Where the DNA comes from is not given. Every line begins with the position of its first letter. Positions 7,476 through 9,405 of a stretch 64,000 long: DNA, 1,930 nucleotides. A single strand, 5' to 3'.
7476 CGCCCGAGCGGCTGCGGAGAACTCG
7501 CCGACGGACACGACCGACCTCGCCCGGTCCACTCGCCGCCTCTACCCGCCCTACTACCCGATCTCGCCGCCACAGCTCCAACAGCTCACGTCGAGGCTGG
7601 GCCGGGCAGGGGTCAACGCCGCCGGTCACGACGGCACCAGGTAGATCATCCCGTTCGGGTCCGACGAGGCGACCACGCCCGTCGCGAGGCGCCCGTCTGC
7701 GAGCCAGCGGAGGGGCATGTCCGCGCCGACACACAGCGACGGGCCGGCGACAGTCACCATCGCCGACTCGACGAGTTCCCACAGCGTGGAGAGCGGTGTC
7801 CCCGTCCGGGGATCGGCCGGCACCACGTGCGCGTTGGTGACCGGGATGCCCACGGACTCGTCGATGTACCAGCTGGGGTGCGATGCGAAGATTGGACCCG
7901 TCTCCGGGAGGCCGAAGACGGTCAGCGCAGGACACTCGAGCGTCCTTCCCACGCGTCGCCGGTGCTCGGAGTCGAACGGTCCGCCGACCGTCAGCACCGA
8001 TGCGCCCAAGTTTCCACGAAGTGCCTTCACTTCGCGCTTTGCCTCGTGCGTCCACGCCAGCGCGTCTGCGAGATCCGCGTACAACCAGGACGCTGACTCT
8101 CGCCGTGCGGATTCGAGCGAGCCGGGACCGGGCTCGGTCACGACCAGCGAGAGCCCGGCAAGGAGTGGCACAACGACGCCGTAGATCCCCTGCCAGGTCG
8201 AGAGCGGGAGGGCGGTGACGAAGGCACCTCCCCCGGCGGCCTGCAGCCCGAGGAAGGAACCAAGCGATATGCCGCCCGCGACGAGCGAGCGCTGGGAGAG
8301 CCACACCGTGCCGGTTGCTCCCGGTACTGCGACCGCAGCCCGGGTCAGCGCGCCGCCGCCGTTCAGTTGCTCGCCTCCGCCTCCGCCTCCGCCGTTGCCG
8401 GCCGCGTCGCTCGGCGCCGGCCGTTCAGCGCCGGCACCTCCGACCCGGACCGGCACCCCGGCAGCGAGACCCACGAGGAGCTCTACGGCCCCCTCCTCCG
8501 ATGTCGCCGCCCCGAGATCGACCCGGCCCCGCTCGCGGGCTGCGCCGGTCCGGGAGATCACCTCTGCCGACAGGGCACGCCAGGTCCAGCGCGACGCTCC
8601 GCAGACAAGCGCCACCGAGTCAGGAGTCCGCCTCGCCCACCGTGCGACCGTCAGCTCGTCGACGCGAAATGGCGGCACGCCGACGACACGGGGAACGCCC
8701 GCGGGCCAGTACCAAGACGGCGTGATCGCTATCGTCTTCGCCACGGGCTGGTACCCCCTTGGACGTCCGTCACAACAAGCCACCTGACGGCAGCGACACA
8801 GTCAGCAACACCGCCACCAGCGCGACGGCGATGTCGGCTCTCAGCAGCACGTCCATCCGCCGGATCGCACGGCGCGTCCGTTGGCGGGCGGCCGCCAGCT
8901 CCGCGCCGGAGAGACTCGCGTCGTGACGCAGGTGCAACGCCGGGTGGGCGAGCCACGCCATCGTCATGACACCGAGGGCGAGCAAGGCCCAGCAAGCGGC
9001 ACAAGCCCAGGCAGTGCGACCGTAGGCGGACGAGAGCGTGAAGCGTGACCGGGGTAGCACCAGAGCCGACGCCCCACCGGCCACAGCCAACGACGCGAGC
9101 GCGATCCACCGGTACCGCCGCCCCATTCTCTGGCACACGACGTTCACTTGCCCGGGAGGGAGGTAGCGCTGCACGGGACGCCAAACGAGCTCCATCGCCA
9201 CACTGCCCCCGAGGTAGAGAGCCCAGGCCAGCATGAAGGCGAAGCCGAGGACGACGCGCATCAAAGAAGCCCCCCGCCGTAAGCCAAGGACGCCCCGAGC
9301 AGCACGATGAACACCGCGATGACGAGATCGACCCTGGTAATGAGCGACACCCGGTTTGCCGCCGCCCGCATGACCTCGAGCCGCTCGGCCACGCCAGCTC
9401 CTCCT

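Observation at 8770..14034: Orphan Mo-bisPGD catalytic subunit coupled to a nitroreductase-fold protein and twin 4-TM proteins instead of Fe-S, heme and chaperone subunits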

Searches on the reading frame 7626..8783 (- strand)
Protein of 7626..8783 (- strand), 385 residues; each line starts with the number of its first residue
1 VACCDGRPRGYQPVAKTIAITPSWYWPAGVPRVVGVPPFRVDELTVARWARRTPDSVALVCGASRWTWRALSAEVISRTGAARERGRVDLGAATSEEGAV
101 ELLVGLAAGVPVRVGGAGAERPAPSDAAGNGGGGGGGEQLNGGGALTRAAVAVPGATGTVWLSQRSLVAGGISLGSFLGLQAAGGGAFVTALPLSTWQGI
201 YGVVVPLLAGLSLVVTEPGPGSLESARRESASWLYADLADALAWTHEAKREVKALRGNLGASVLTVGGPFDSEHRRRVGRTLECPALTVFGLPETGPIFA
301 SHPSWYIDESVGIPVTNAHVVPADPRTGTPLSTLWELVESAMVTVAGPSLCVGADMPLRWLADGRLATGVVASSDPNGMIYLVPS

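Call 4: search_protein_families(library=pfam, proteins=[window:7626-8783:-], max_evalue=0.01)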
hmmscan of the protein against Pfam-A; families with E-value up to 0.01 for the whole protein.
window:7626-8783:- (385 aa): 1 family
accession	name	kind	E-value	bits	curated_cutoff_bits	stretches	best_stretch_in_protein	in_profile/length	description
PF00501.34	AMP-binding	-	4.9e-11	42.5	29.9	1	160-332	180-365/384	AMP-binding enzyme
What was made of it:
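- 7626..8744 (-): ANL (adenylate-forming enzyme) N-terminal-core-only protein, about 372 aa, with a degenerate P-loop. This is the fifth cassette gene. Probable start is GTG 8744 (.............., RBS AAGGGGG); the ORF tool's start is 8783. PF00501 42.5 bits (call 4).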

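Call 5: search_protein_families(library=ncbifam, proteins=[window:7626-8783:-], max_evalue=0.01)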
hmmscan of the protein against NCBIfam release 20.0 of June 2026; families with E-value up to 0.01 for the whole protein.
window:7626-8783:- (385 aa): 0 families

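Call 36: search_solved_structures(query=window:7626-8744:-, max_evalue=0.01, show_alignments=1)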
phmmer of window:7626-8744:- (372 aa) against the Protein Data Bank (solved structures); distinct sequences matched with E-value up to 0.01: 0.

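Call 40: search_solved_structures(query=A2, max_evalue=0.01, show_alignments=1)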
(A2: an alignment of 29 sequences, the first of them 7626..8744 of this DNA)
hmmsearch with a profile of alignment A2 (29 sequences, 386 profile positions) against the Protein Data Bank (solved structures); distinct sequences matched with E-value up to 0.01: 102 (the best 60 are shown).
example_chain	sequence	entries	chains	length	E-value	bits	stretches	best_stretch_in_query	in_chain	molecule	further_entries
6mfy_A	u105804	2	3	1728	1.1e-17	67.8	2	28-134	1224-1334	Linear gramicidin synthase subunit A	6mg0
6mfz_A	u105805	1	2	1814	1.2e-17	67.6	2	28-134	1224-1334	Linear gramicidin synthase subunit A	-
9be3_A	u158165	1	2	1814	1.2e-17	67.6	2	28-134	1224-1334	Linear gramicidin synthase subunit A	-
9meh_A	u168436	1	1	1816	1.2e-17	67.6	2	28-134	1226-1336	Linear gramicidin synthase subunit A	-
9be4_A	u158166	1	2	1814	1.2e-17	67.6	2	28-134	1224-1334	Linear gramicidin synthase subunit A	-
5x8f_A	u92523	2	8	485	7.9e-13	51.8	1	35-249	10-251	2-succinylbenzoate--CoA ligase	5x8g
5buq_A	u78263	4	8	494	8.5e-13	51.7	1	35-249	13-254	2-succinylbenzoate--CoA ligase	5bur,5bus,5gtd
5ie0_A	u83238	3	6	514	1.3e-09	41.2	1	33-302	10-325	Oxalate--CoA ligase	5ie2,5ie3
4fuq_A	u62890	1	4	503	2.2e-09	40.5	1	41-385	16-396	Malonyl CoA synthetase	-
4fut_A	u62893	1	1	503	2.2e-09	40.5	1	41-385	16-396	Malonyl CoA synthetase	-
4gxr_A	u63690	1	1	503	2.3e-09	40.4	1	41-385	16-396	Malonyl CoA synthetase, Benzoate-CoA ligase Chimeric protein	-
4gxq_A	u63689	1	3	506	2.3e-09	40.4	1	41-385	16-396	Malonyl CoA synthetase, Benzoate-CoA ligase Chimeric protein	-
7ly5_A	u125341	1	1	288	7e-09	38.8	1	23-117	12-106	BmdB, Bacillamide NRPS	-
3cw8_X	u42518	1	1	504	7.3e-09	38.7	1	30-248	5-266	4-chlorobenzoyl CoA ligase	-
3dlp_X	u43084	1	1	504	7.9e-09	38.6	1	30-248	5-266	4-Chlorobenzoate CoA Ligase/Synthetase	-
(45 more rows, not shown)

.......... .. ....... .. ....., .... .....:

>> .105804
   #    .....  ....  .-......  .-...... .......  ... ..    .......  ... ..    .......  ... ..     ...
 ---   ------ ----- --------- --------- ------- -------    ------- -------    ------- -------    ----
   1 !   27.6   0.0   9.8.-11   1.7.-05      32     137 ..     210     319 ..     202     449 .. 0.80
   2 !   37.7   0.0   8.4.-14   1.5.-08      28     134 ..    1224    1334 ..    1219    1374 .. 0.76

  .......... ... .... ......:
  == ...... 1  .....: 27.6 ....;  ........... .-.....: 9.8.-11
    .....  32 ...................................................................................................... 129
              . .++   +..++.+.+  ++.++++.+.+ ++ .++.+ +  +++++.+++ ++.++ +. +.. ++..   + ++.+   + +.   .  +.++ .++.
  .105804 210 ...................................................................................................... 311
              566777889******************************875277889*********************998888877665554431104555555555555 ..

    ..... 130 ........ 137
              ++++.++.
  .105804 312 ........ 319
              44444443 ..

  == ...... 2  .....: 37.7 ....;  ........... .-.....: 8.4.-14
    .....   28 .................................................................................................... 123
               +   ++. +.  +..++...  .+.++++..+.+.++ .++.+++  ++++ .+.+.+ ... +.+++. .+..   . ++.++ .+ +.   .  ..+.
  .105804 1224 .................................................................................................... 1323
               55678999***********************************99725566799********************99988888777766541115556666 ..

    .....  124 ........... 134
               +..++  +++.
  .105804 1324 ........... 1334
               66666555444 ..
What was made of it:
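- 7626..8744 (-): Profile hits NRPS A-domains and MenE (call 40).
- On ANL adenylate-forming enzymes: The profile matches A-domains and MenE down to E 1e-17 (call 40).
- Closest known: Nitroreductase-superfamily tailoring oxidases docking on adenylation-domain cores. Same: The ANL-like profile matches the BmdB A-domain core (call 40).
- Tried and rejected: The ANL-like single sequence gave nothing (call 36), while its profile worked (call 40).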

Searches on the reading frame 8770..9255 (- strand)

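Call 4: search_protein_families(library=pfam, proteins=[window:8770-9255:-], max_evalue=0.01)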
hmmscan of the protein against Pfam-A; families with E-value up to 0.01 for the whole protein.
window:8770-9255:- (161 aa): 0 families

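Call 5: search_protein_families(library=ncbifam, proteins=[window:8770-9255:-], max_evalue=0.01)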
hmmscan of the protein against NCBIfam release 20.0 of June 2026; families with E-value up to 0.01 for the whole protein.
window:8770-9255:- (161 aa): 1 family
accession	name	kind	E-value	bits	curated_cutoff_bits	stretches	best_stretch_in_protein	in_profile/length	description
TIGR02483.1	PFK_mixed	subfamily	0.007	15.5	430.55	1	40-78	167-204/325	phosphofructokinase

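Call 32: search_protein_families(library=pfam, proteins=[window:8770-9255:-], max_evalue=10)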
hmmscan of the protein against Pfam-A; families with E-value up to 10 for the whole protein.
window:8770-9255:- (161 aa): 4 families
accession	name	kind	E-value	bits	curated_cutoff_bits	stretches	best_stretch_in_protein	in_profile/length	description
PF13664.11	DUF4149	-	0.26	12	24.6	1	9-95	1-85/102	Domain of unknown function (DUF4149)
PF00365.25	PFK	-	0.3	10.9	30.9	1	39-75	163-198/277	Phosphofructokinase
PF23494.1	bPH_10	-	0.54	10.1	27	1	86-136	57-107/151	YqeB-like bacterial PH domain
PF05425.18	CopD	-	1.4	9.8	32.1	1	47-155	6-105/105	Copper resistance protein D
